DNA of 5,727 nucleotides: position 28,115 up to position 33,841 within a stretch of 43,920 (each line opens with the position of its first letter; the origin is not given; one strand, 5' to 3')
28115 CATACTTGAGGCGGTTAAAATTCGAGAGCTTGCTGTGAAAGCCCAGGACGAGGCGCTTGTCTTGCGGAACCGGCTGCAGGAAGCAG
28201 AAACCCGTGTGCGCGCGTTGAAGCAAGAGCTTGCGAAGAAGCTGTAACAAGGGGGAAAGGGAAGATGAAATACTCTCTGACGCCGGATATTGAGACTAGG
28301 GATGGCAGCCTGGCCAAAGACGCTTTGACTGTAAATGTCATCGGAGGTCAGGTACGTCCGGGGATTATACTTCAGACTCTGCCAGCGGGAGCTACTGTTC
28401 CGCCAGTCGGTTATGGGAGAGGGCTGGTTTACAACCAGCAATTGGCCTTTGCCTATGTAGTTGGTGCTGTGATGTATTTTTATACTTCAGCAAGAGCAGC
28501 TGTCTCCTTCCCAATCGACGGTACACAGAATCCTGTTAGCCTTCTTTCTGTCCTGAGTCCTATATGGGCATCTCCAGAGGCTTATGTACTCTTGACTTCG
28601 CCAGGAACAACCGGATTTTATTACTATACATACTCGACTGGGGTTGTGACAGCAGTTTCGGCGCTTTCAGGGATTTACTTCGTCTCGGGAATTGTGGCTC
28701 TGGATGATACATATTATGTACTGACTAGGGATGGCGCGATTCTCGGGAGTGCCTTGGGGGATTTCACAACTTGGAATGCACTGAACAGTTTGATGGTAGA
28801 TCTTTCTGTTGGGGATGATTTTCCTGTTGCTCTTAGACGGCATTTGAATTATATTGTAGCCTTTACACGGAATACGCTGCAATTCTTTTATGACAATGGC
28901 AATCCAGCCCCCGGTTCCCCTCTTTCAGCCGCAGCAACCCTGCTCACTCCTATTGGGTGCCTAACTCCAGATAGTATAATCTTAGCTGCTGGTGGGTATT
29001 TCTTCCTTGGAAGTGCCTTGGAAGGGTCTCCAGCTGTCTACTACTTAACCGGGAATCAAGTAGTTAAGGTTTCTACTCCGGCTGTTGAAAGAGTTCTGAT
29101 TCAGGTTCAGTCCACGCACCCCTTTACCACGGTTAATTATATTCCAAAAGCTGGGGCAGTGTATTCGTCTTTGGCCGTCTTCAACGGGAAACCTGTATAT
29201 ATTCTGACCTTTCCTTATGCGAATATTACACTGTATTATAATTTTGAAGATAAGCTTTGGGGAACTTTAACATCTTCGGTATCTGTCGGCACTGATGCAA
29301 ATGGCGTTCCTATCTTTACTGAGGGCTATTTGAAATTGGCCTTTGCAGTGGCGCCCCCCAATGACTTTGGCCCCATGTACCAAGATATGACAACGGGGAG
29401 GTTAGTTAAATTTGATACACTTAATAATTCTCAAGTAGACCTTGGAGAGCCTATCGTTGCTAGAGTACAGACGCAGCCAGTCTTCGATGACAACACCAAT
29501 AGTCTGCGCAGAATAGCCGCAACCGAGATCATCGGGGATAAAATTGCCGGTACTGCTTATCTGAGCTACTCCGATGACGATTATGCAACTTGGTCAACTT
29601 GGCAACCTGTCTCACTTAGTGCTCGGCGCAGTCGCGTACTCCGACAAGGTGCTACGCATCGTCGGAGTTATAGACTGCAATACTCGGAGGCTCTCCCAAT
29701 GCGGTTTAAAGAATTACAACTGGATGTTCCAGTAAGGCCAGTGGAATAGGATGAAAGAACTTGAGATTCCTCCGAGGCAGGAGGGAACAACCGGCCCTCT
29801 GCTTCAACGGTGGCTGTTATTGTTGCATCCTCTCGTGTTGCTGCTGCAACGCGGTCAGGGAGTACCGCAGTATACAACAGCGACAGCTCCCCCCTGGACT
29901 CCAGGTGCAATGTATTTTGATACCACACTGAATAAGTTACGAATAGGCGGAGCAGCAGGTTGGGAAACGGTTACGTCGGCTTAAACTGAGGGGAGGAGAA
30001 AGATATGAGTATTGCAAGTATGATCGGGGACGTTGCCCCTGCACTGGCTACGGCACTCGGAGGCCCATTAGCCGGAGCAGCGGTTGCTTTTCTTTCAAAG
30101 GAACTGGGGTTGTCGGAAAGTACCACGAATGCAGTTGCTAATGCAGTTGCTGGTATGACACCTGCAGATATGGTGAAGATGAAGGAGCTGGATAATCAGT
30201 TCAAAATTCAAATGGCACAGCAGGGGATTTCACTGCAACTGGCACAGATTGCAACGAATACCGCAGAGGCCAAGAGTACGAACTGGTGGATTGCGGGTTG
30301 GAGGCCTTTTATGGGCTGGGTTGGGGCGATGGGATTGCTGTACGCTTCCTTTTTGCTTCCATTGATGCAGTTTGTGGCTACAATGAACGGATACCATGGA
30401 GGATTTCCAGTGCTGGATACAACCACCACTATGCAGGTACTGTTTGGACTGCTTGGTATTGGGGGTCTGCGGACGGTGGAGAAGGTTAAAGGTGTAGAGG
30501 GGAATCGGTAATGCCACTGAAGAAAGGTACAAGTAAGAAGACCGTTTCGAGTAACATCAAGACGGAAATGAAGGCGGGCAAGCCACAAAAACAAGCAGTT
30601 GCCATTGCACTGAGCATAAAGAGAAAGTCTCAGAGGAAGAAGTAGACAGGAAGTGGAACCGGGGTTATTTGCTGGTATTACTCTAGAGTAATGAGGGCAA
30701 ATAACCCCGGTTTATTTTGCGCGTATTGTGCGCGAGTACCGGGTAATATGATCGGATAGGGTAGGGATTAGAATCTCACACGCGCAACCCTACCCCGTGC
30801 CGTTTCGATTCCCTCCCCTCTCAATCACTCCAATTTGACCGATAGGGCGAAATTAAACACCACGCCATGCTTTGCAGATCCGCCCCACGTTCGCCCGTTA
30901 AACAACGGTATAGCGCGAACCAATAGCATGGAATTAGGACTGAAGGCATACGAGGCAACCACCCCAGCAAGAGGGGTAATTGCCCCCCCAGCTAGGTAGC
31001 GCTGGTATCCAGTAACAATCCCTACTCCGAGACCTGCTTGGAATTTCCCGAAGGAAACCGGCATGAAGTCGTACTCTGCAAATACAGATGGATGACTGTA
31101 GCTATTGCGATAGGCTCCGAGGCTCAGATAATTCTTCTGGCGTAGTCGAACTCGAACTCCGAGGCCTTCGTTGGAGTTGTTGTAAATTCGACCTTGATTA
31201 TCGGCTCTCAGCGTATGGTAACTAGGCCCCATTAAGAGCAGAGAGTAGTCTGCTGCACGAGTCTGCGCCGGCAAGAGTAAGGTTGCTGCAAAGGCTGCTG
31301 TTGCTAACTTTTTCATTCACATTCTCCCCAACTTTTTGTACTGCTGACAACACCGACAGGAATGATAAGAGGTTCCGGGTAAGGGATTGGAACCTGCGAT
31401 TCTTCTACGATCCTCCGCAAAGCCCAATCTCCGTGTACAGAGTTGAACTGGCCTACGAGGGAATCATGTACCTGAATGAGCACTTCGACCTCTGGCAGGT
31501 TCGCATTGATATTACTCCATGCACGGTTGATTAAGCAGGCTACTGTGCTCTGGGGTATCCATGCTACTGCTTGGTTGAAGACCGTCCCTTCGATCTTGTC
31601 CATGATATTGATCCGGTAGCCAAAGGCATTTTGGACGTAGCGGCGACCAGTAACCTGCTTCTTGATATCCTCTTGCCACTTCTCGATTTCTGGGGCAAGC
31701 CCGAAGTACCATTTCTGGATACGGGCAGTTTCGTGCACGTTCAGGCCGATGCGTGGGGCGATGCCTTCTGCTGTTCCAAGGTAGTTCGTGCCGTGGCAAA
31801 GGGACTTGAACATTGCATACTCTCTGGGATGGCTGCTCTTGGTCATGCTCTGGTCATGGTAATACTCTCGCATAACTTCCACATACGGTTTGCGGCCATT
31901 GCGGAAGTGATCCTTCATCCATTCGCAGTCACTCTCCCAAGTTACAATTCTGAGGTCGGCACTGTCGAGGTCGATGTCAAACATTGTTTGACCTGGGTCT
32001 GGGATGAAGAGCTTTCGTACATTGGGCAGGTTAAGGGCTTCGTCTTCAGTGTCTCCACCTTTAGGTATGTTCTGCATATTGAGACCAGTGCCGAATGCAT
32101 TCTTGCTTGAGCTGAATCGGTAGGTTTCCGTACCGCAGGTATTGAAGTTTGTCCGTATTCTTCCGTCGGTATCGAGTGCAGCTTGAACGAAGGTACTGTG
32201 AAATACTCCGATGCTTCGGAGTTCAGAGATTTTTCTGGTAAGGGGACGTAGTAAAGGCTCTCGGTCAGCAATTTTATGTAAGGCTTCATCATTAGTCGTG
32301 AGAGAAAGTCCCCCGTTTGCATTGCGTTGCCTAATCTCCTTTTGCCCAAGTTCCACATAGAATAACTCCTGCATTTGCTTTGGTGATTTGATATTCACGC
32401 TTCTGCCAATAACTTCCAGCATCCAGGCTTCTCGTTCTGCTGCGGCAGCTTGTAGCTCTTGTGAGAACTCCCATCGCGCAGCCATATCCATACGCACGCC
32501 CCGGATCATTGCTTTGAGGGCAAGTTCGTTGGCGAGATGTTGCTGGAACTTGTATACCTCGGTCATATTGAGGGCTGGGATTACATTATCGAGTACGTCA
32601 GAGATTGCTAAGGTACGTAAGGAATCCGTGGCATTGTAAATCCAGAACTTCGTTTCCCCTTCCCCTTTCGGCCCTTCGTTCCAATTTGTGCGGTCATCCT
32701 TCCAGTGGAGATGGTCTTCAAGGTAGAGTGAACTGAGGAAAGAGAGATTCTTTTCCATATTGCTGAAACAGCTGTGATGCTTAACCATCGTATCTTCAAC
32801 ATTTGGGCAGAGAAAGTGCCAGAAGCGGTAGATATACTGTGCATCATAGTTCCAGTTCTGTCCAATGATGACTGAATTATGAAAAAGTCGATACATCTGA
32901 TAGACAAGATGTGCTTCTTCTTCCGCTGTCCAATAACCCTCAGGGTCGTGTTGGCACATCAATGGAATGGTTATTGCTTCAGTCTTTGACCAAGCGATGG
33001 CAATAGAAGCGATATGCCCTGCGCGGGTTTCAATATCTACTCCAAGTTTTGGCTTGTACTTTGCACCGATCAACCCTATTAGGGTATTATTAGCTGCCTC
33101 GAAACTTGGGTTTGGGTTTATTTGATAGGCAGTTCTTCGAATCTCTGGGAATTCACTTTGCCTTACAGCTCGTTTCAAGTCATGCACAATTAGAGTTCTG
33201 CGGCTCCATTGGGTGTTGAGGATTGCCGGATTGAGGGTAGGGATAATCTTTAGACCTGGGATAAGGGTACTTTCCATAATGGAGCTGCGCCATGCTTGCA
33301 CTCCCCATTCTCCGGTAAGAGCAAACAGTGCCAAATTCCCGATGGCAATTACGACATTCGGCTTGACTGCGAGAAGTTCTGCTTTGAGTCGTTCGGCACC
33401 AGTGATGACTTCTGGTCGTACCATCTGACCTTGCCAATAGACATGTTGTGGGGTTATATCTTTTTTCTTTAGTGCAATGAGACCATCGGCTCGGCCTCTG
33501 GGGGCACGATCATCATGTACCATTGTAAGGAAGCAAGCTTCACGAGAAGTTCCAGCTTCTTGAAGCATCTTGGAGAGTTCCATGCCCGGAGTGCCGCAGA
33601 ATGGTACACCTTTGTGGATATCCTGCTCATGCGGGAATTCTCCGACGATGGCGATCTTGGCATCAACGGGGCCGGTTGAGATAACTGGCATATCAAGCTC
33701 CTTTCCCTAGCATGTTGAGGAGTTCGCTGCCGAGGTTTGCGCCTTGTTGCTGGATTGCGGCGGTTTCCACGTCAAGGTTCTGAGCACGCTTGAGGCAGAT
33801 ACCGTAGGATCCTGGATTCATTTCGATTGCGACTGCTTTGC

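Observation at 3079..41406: Twelve-copy, strictly intergenic 40-44 bp palindrome family (invariant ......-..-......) marks every module boundary on both arms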

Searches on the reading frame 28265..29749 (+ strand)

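Call 7: search_protein_families(library=phrogs, proteins=[window:28265-29749:+])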
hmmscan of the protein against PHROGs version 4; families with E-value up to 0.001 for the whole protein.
window:28265-29749:+ (494 aa): 1 family
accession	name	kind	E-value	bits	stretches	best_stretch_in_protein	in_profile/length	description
phrog_578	-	connector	3.7e-22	79.5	1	114-483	115-464/486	head closure Hc3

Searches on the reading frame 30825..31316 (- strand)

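Call 31: search_protein_families(library=phrogs, proteins=[window:30825-31316:-], max_evalue=0.01)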
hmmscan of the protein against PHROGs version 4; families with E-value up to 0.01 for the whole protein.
window:30825-31316:- (163 aa): 1 family
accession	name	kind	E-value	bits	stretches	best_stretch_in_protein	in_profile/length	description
phrog_3600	-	moron, auxiliary metabolic gene and host takeover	5.7e-18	66.1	1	2-125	159-281/315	antimicrobial peptide resistance and lipid A acylation protein PagP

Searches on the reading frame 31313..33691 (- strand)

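Call 7: search_protein_families(library=phrogs, proteins=[window:31313-33691:-])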
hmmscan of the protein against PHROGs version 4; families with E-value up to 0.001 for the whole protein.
window:31313-33691:- (792 aa): 5 families
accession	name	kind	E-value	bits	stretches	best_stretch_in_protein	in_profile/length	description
phrog_17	-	DNA, RNA and nucleotide metabolism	4.4e-78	264.5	1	8-792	477-1234/1445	DNA polymerase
phrog_5995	-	DNA, RNA and nucleotide metabolism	9.5e-11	42.7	1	633-746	2-125/236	DNA polymerase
phrog_2573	-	DNA, RNA and nucleotide metabolism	1.1e-09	39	1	558-746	5-226/336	DNA polymerase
phrog_12241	-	DNA, RNA and nucleotide metabolism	1.2e-08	35.4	1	430-531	389-488/502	DNA polymerase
phrog_15971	-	DNA, RNA and nucleotide metabolism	0.0001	22.6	1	507-700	119-286/376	DNA polymerase I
